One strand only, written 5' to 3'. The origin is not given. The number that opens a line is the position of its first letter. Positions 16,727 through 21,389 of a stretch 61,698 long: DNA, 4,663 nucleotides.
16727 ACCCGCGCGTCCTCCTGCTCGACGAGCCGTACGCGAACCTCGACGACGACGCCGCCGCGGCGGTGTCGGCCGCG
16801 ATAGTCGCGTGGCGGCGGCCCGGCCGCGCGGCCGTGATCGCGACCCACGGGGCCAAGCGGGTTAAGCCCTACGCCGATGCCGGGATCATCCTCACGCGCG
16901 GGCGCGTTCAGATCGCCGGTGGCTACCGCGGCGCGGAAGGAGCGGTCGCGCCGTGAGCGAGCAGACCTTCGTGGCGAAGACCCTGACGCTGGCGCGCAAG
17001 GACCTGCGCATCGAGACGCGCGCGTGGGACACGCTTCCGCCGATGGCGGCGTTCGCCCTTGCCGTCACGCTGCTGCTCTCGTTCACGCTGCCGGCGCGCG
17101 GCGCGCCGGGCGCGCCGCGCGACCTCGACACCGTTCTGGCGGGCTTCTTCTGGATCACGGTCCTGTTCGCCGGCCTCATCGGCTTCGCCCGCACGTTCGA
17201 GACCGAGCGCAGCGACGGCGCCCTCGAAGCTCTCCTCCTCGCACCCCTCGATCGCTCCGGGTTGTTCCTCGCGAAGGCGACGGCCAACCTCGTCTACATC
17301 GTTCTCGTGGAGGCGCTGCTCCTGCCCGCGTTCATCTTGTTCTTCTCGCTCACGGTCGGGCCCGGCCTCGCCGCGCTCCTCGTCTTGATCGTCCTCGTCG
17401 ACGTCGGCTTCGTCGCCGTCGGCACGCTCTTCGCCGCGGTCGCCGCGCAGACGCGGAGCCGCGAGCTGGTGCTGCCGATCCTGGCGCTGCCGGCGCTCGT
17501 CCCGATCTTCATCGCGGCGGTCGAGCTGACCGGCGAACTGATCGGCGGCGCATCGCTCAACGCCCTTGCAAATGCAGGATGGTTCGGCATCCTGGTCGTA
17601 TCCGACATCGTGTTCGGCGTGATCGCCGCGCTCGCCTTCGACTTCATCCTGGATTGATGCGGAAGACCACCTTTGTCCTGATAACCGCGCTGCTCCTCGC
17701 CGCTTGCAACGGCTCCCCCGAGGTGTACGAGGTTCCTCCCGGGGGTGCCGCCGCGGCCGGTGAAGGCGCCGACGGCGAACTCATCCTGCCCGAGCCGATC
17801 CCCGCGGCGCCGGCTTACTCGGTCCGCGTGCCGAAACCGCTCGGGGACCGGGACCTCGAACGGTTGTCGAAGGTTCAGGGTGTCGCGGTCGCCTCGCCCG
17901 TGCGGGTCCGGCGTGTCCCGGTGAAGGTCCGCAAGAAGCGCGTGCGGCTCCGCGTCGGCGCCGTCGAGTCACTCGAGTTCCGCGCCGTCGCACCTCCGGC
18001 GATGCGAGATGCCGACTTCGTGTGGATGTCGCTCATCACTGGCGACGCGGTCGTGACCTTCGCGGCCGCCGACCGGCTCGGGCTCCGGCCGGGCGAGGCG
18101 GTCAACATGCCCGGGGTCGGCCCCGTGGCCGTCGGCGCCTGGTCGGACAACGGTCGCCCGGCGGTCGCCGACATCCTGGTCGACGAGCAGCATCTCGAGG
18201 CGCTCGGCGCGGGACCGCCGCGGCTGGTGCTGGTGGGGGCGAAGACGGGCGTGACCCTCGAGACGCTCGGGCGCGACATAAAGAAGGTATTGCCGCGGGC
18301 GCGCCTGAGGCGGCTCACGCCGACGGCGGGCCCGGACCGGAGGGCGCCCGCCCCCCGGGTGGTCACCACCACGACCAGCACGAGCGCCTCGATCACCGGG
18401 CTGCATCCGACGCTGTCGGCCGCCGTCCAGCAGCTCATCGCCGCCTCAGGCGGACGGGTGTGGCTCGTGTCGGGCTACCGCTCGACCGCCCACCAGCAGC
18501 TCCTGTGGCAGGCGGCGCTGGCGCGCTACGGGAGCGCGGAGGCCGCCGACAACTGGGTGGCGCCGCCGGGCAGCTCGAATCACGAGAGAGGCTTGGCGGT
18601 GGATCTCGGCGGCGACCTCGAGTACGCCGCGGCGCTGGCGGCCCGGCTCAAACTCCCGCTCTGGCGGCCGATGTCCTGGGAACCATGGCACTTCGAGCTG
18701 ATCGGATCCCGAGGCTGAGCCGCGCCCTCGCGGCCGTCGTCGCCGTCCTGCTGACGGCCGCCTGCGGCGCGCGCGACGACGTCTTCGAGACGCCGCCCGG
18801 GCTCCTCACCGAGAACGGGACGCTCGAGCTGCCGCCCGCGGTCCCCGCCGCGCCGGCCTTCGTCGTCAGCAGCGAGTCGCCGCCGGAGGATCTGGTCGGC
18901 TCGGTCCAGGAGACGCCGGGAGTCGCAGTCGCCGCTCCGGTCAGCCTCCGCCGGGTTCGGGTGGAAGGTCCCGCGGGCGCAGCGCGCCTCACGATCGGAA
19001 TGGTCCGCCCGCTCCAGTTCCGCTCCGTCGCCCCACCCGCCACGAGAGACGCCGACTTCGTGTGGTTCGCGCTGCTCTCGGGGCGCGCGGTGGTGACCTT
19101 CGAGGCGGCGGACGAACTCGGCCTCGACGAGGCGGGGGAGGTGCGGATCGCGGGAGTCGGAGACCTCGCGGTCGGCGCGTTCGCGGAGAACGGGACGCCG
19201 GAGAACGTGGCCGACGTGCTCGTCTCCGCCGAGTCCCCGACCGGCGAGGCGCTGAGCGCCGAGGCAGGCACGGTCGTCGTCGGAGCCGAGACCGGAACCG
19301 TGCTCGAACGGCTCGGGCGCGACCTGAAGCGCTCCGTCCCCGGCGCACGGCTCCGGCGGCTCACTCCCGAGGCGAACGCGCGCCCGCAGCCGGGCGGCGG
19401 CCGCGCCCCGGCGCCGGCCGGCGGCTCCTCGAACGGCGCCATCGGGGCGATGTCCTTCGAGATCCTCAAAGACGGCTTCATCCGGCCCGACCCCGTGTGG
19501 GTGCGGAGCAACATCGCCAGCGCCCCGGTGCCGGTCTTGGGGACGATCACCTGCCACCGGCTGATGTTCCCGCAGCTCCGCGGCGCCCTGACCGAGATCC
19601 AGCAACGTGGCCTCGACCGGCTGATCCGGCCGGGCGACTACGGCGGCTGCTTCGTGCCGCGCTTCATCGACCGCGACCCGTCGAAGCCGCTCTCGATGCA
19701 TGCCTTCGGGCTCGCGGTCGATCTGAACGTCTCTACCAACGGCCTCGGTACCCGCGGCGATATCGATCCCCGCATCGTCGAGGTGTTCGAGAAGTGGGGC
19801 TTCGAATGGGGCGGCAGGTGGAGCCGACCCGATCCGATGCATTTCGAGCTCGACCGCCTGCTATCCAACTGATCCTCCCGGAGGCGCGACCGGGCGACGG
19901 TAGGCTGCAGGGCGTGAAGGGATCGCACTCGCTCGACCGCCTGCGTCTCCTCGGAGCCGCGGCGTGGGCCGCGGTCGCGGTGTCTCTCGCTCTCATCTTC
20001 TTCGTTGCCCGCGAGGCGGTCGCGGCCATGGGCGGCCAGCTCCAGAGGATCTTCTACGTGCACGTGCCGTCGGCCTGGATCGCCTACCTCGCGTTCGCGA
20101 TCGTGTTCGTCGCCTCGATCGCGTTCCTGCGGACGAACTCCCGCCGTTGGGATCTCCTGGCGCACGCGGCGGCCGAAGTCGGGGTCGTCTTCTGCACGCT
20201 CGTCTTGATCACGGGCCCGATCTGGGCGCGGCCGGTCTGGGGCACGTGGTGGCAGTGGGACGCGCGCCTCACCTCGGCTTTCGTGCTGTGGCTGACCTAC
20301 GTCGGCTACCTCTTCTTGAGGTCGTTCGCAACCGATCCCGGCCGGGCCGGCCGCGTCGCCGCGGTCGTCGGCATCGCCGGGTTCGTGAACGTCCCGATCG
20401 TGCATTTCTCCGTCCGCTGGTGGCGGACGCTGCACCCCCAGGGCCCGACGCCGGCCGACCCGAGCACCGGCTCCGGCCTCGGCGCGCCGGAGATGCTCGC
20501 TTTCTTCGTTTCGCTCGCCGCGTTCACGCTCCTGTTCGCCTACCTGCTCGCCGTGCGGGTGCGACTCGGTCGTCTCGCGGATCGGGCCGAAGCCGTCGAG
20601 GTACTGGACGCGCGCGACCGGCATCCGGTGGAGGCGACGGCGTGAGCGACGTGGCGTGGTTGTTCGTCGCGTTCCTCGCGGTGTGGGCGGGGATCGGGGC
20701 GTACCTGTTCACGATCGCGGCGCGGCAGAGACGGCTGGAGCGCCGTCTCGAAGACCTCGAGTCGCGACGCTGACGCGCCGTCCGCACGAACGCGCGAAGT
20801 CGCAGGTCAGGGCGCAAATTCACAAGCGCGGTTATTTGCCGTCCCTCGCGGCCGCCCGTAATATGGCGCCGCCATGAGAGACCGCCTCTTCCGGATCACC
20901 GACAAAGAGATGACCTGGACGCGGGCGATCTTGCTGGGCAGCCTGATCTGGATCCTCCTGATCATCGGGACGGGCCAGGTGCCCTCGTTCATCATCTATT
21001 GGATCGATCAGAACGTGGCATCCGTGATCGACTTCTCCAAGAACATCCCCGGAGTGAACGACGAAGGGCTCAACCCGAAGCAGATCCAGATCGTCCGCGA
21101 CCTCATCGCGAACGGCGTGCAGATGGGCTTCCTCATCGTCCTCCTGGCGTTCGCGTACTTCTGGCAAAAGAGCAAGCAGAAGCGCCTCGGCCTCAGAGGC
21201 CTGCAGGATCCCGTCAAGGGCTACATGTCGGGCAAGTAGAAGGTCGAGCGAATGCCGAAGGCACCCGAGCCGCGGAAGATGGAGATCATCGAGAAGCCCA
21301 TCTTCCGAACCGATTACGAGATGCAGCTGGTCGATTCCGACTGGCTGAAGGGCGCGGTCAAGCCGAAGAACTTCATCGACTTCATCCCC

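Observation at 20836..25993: Rieske/cytochrome b6-type operon with an embedded cytoplasmic 2x[4Fe-4S] ferredoxin-like subunit and three unassigned membrane proteins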

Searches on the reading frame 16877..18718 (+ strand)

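Call 87: search_protein_families(library=pfam, proteins=[window:16877-18718:+], max_evalue=0.0001)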
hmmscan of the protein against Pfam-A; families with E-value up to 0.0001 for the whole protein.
window:16877-18718:+ (613 aa): 1 family
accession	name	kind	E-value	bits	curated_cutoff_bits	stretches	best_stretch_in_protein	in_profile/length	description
PF02557.22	VanY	-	5e-13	49.4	25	1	515-580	10-77/132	D-alanyl-D-alanine carboxypeptidase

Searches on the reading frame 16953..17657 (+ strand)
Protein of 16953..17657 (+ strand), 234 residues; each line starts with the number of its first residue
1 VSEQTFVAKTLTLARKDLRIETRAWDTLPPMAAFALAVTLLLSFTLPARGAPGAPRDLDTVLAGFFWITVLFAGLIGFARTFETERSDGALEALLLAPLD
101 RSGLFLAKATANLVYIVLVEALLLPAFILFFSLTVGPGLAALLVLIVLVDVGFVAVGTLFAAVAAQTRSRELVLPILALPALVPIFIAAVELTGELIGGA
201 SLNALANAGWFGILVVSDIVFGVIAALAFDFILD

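Call 55: search_protein_families(library=pfam, proteins=[window:16953-17657:+], max_evalue=0.00001)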
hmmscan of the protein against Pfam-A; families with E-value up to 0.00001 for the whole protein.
window:16953-17657:+ (234 aa): 2 families
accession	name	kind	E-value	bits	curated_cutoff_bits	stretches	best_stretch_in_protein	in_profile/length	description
PF03379.19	CcmB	-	2.5e-23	83.1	24.9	1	12-229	3-209/215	CcmB protein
PF12730.13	ABC2_membrane_4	-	1.5e-07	32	27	1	32-175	21-168/179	ABC-2 family transporter protein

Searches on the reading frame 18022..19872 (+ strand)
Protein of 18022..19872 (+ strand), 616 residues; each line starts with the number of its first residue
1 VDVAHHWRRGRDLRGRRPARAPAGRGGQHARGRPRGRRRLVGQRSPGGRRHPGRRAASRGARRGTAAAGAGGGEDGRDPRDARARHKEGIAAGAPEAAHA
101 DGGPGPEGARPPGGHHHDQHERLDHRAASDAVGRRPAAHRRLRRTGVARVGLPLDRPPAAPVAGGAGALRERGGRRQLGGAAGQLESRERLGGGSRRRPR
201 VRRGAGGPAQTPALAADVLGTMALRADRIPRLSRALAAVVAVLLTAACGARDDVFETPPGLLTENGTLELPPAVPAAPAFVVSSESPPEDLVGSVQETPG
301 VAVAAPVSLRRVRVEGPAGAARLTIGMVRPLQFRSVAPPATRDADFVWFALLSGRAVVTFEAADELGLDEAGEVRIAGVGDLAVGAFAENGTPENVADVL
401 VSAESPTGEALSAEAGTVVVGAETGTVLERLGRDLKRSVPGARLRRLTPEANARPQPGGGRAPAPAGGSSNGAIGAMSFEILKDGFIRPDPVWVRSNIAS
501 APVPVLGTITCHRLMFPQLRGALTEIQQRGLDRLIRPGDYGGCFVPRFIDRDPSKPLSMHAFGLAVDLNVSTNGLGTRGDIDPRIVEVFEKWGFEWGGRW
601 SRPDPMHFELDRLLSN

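Call 87: search_protein_families(library=pfam, proteins=[window:18022-19872:+], max_evalue=0.0001)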
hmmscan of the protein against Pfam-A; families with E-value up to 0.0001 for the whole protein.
window:18022-19872:+ (616 aa): 1 family
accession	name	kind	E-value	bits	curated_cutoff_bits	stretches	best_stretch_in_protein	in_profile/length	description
PF13539.11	Peptidase_M15_4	-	1.2e-15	58.2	25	1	554-610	4-70/70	D-alanyl-D-alanine carboxypeptidase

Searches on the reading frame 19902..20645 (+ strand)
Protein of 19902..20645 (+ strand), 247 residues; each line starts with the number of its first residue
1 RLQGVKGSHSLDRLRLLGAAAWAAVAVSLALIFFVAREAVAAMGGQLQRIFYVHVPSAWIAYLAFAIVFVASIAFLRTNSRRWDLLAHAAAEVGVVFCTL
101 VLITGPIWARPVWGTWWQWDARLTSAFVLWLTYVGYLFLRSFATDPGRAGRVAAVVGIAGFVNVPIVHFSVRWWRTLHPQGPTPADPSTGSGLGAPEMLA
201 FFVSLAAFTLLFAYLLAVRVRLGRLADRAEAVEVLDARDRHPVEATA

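Call 55: search_protein_families(library=pfam, proteins=[window:19902-20645:+], max_evalue=0.00001)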
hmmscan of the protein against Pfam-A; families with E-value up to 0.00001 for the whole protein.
window:19902-20645:+ (247 aa): 1 family
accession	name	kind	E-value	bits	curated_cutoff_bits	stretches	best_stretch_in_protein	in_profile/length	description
PF01578.25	Cytochrom_C_asm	-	4.5e-39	134.7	29.9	1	18-178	35-212/212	Cytochrome C assembly protein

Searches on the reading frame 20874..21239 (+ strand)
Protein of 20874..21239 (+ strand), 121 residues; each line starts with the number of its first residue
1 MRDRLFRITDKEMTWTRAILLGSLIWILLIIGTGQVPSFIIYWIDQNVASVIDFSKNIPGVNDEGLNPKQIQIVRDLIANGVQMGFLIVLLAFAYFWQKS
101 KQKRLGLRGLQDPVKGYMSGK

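Call 3: search_protein_families(library=pfam, proteins=[window:20874-21239:+], max_evalue=0.01)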
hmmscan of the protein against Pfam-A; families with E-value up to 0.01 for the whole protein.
window:20874-21239:+ (121 aa): 0 families

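Call 4: search_protein_families(library=ncbifam, proteins=[window:20874-21239:+], max_evalue=0.01)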
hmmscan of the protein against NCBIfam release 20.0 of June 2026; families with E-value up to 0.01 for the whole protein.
window:20874-21239:+ (121 aa): 0 families

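Call 46: search_solved_structures(query=A2, max_evalue=5)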
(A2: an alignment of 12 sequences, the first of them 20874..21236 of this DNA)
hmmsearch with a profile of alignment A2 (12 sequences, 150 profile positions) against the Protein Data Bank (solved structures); distinct sequences matched with E-value up to 5: 1.
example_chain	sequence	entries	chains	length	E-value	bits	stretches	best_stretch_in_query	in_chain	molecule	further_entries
7w5z_U6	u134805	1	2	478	0.52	13.5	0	45-89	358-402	Protein transporter Sec61 alpha subunit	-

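Call 48: search_protein_families(library=pfam, alignment_id=A2, max_evalue=1)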
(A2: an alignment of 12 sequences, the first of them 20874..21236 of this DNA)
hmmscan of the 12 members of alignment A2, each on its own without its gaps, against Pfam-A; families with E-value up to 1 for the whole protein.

A. member 1, window:20874-21236:+ (121 aa): 2 families
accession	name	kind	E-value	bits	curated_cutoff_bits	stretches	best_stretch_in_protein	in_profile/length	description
PF17948.6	DnaT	-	0.09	13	25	1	34-47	30-43/69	DnaT DNA-binding domain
PF19868.4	DUF6341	-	0.66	10.1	26.4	0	24-46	14-32/50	Family of unknown function (DUF6341)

B. families by the number of members that match (of 12 scanned): 15 families
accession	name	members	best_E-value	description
PF13858.11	DUF4199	2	0.052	Protein of unknown function (DUF4199)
PF07331.16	TctB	2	0.39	Tripartite tricarboxylate transporter TctB family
PF00999.27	Na_H_Exchanger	1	0.0005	Sodium/hydrogen exchanger, transmembrane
PF05884.17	ZYG-11_interact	1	0.003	Interactor of ZYG-11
PF14808.11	TMEM164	1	0.018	TMEM164 family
PF19706.4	DUF6203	1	0.046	Family of unknown function (DUF6203)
PF14163.11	SieB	1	0.077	Super-infection exclusion protein B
PF17948.6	DnaT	1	0.09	DnaT DNA-binding domain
PF13962.11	PGG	1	0.11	Domain of unknown function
PF17061.10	PARM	1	0.14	PARM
PF19865.4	DUF6338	1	0.18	Family of unknown function (DUF6338)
PF19510.5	DUF6044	1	0.52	Protein of unknown function (DUF6044)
PF19868.4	DUF6341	1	0.66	Family of unknown function (DUF6341)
PF13194.11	DUF4010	1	0.75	Domain of unknown function (DUF4010)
PF20176.3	DUF6541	1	0.89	Family of unknown function (DUF6541)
